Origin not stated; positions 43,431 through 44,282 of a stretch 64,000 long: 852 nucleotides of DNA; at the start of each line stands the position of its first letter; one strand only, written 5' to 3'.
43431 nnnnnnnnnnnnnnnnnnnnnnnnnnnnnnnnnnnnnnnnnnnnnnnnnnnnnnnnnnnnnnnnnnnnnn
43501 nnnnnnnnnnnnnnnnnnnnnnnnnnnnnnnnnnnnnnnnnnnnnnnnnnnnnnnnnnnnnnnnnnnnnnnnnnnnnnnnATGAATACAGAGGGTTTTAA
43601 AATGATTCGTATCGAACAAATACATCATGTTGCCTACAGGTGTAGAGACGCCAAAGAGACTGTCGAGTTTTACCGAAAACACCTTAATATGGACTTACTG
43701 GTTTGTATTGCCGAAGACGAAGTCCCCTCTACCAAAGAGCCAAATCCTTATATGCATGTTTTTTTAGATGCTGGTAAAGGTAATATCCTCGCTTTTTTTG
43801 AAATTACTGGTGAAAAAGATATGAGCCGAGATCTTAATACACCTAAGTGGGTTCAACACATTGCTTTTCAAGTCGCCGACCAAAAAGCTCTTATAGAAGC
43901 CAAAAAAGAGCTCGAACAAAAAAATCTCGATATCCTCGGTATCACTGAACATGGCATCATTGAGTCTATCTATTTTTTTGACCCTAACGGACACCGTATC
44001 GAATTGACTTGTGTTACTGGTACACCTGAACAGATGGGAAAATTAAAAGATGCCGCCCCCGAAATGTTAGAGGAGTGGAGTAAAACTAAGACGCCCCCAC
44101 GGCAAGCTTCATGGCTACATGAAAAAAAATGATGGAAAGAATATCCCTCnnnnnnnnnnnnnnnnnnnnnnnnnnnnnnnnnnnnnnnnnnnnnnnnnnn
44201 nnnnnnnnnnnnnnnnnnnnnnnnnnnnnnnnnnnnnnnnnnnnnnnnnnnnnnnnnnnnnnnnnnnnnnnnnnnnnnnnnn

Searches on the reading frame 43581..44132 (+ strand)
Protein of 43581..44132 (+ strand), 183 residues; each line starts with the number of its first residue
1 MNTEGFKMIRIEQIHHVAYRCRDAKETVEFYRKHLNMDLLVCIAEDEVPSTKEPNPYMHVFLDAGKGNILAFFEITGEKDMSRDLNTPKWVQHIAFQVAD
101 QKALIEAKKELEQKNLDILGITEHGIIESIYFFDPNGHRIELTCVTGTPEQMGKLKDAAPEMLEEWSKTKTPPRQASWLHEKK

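Call 67: search_protein_families(library=pfam, proteins=[window:43581-44132:+], max_evalue=0.001)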
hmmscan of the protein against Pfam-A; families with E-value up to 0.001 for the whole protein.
window:43581-44132:+ (183 aa): 2 families
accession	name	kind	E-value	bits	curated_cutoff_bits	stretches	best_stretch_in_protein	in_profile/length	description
PF00903.31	Glyoxalase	-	3.6e-14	53.6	20.6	1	13-142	1-121/121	Glyoxalase/Bleomycin resistance protein/Dioxygenase superfamily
PF13669.12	Glyoxalase_4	-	6.4e-05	23.6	27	0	15-107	1-85/109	Glyoxalase/Bleomycin resistance protein/Dioxygenase superfamily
